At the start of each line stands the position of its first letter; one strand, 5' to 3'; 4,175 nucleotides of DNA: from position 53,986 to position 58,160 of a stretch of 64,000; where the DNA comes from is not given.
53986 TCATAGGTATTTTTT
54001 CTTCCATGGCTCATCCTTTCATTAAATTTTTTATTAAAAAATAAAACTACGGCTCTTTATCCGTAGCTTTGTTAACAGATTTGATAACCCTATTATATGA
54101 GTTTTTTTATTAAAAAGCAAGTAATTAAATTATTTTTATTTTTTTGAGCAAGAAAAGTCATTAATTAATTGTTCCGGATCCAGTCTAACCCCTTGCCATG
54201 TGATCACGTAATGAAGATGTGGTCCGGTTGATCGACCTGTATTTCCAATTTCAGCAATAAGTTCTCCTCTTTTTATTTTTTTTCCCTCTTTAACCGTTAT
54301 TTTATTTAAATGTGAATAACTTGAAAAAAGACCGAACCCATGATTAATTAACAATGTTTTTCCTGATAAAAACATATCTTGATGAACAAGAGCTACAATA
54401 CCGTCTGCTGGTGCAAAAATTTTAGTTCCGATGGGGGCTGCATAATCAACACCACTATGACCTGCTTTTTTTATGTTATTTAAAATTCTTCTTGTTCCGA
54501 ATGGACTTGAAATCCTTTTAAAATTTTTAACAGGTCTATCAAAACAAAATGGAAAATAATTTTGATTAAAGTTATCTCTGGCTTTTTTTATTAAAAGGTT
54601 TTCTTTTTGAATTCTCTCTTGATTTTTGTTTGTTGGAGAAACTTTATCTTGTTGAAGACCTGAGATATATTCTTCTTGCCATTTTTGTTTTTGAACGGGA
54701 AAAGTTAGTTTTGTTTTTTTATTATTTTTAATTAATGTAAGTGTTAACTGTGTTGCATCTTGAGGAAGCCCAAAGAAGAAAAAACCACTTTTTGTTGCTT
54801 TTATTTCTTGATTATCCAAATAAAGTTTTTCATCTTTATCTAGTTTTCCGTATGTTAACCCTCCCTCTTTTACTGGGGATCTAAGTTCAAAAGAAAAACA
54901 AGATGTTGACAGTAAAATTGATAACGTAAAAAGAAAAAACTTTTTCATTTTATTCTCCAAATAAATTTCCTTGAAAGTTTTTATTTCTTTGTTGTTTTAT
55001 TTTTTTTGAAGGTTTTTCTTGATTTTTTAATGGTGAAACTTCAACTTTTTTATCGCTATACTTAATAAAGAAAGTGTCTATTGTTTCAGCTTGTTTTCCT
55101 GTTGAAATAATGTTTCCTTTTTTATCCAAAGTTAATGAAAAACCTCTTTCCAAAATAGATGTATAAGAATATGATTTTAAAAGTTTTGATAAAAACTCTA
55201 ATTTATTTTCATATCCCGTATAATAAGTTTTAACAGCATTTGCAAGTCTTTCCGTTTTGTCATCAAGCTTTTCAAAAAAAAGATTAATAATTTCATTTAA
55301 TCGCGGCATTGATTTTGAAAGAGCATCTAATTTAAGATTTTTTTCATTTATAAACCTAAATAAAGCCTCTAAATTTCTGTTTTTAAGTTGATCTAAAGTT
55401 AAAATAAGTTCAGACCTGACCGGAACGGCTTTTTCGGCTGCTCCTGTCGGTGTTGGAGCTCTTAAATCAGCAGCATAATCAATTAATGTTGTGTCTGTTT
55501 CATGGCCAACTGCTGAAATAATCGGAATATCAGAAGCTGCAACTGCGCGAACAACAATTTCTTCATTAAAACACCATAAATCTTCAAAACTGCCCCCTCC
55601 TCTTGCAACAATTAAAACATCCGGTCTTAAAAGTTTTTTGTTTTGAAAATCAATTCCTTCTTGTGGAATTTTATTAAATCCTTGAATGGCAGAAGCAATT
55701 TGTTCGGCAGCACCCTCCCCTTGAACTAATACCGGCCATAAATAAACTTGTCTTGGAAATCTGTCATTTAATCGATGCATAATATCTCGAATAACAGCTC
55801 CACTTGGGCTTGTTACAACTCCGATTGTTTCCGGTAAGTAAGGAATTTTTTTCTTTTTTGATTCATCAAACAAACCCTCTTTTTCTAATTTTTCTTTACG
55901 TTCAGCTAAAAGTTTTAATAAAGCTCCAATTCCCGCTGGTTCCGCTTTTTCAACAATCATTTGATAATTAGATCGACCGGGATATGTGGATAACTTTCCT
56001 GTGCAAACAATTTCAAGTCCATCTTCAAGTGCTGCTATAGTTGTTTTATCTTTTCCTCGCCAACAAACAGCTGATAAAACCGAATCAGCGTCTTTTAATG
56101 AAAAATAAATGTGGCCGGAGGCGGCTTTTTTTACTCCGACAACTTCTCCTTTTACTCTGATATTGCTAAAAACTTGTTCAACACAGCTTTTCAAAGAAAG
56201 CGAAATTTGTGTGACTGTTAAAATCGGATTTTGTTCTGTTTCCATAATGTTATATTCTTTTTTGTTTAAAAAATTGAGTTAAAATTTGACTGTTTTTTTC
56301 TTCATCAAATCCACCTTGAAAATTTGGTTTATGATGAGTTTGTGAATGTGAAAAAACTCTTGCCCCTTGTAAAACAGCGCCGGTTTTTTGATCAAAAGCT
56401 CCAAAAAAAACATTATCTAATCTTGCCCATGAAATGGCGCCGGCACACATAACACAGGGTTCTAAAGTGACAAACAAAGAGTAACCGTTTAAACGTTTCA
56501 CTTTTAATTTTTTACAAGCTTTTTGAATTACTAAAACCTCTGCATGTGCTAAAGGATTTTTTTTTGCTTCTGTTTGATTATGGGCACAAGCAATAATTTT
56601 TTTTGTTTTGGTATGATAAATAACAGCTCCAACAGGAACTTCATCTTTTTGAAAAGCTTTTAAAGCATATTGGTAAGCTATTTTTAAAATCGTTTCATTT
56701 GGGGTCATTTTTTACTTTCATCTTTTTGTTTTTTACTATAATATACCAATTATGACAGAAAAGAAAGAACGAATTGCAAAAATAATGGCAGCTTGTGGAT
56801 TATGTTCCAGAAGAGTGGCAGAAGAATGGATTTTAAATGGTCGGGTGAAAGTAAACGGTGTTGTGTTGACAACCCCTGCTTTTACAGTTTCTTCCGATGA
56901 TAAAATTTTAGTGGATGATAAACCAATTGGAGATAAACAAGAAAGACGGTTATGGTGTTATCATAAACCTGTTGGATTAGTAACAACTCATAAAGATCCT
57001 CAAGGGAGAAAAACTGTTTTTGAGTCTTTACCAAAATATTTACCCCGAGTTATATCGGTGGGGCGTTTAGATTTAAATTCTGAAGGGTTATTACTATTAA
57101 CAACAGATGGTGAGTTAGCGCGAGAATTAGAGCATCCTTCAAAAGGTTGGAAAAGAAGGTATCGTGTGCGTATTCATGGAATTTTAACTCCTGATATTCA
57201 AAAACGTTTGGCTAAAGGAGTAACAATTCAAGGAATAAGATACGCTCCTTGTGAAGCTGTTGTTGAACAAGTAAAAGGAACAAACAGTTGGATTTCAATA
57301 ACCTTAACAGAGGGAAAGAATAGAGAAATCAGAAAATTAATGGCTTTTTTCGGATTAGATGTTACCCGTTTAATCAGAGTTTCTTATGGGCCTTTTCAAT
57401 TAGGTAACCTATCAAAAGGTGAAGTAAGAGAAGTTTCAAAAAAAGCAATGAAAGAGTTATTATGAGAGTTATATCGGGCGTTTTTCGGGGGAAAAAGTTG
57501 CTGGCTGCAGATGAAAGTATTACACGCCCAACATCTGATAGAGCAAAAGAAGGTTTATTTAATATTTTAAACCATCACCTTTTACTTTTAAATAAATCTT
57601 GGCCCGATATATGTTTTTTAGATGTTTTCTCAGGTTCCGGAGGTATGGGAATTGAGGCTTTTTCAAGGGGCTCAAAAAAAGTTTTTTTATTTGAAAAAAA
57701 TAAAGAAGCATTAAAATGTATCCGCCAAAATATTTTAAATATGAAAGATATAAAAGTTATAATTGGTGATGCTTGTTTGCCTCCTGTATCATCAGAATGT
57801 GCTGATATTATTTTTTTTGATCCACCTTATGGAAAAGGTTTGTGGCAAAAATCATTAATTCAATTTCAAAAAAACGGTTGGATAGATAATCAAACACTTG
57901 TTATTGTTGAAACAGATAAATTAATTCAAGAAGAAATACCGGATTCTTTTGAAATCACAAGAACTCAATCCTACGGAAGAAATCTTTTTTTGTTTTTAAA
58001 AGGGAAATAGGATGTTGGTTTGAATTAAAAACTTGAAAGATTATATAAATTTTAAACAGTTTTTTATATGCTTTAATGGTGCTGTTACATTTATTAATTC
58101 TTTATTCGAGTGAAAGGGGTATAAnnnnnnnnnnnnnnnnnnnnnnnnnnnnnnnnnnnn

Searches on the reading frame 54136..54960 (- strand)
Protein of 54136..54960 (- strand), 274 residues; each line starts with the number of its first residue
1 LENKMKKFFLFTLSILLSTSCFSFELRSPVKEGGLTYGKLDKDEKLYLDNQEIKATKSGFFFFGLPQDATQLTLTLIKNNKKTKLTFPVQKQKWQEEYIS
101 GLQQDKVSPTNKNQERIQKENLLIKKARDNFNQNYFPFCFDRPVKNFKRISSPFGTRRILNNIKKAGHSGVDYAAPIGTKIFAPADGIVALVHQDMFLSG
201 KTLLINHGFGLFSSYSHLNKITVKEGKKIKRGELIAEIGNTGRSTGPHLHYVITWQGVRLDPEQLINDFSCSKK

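Call 7: search_protein_families(library=pfam, proteins=[window:54136-54960:-])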
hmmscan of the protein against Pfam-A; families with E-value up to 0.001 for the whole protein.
window:54136-54960:- (274 aa): 1 family
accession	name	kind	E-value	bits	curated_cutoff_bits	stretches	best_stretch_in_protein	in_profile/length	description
PF01551.29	Peptidase_M23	-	2e-29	102.1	28.7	1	167-262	2-96/96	Peptidase family M23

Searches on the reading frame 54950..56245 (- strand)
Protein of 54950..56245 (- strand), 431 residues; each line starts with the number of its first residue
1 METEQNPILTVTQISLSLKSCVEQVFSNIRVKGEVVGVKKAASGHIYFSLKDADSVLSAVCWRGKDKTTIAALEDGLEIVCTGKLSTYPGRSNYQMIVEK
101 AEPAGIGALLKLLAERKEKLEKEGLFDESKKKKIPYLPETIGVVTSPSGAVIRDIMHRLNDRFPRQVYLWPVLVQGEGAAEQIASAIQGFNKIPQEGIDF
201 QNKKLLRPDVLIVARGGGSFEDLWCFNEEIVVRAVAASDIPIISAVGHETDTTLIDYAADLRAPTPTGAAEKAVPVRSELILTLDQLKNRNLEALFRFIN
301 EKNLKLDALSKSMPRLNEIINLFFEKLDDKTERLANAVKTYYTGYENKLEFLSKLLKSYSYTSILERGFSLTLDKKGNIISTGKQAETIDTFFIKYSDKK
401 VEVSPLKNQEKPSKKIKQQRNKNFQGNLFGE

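Call 8: search_protein_families(library=ncbifam, proteins=[window:54950-56245:-])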
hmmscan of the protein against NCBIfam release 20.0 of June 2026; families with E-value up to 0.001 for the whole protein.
window:54950-56245:- (431 aa): 1 family
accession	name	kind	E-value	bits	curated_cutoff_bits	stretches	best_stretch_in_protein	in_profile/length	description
TIGR00237.1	xseA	equivalog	1e-124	416.7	180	1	10-403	1-386/389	exodeoxyribonuclease VII large subunit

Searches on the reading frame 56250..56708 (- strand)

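Call 8: search_protein_families(library=ncbifam, proteins=[window:56250-56708:-])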
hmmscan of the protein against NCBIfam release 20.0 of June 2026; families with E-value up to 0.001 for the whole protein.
window:56250-56708:- (152 aa): 2 families
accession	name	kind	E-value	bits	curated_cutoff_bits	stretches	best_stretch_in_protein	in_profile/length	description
NF008113.2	PRK10860.1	equivalog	3.3e-34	118.1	150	1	4-151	7-152/165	tRNA adenosine(34) deaminase TadA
TIGR00326.1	eubact_ribD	equivalog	7.9e-07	28.6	156.35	1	24-116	19-106/343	bifunctional diaminohydroxyphosphoribosylaminopyrimidine deaminase/5-amino-6-(5-phosphoribosylamino)uracil reductase RibD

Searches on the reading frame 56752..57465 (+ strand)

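Call 8: search_protein_families(library=ncbifam, proteins=[window:56752-57465:+])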
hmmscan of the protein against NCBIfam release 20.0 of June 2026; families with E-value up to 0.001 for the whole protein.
window:56752-57465:+ (237 aa): 6 families
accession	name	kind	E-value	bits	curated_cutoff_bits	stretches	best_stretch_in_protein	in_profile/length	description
NF007976.1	PRK10700.1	equivalog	3.5e-48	164.2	290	1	5-229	2-233/291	23S rRNA pseudouridine(2605) synthase RluB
TIGR00093.1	TIGR00093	subfamily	3.6e-47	160.1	109.3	1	71-229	1-160/161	pseudouridine synthase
NF007784.0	PRK10475.1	equivalog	2e-29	102.5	318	1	2-237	3-233/290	23S rRNA pseudouridine(2604) synthase RluF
NF008487.1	PRK11394.1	equivalog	3.7e-26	92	284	1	61-229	24-205/206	23S rRNA pseudouridine(2457) synthase RluE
NF008097.0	PRK10839.1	equivalog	4.8e-24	85.3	275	1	7-232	2-226/232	16S rRNA pseudouridine(516) synthase RsuA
TIGR00005.1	rluA_subfam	subfamily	3.3e-07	29.9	192.7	1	5-146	5-168/298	RluA family pseudouridine synthase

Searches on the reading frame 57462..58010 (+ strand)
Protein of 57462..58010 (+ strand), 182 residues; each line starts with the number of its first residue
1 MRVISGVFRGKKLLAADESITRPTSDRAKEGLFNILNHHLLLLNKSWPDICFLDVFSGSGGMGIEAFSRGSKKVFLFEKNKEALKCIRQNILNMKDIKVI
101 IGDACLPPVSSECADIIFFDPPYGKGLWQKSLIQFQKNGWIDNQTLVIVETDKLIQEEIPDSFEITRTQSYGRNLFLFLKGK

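Call 8: search_protein_families(library=ncbifam, proteins=[window:57462-58010:+])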
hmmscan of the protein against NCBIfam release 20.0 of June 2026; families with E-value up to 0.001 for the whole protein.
window:57462-58010:+ (182 aa): 8 families
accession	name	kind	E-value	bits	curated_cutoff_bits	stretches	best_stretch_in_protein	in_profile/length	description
TIGR00095.1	TIGR00095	equivalog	9.1e-36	123.3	117.5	1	2-179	13-191/194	16S rRNA (guanine(966)-N(2))-methyltransferase RsmD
NF008157.0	PRK10909.1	equivalog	2.8e-25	89.3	302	1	1-172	13-181/199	16S rRNA (guanine(966)-N(2))-methyltransferase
TIGR02469.1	CbiT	equivalog_domain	3.9e-07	30.4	78.3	1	51-119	22-94/124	precorrin-6Y C5,15-methyltransferase (decarboxylating) subunit CbiT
TIGR03534.1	RF_mod_PrmC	equivalog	2.6e-05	23.8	199.1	1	48-123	88-166/253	peptide chain release factor N(5)-glutamine methyltransferase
NF006138.0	PRK08287.1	equivalog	8.2e-05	22.5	210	1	52-147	35-128/189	decarboxylating cobalt-precorrin-6B (C(15))-methyltransferase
TIGR00537.1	hemK_rel_arch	hypoth_equivalog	0.00011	21.9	87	1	52-123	23-92/179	HemK2/MTQ2 family protein methyltransferase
NF011529.0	PRK14968.1-3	equivalog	0.00034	20.1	162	1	52-123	38-108/198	putative methyltransferase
NF008572.0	PRK11524.1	equivalog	0.00078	18.6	292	0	92-156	10-77/294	adenine-specific DNA-methyltransferase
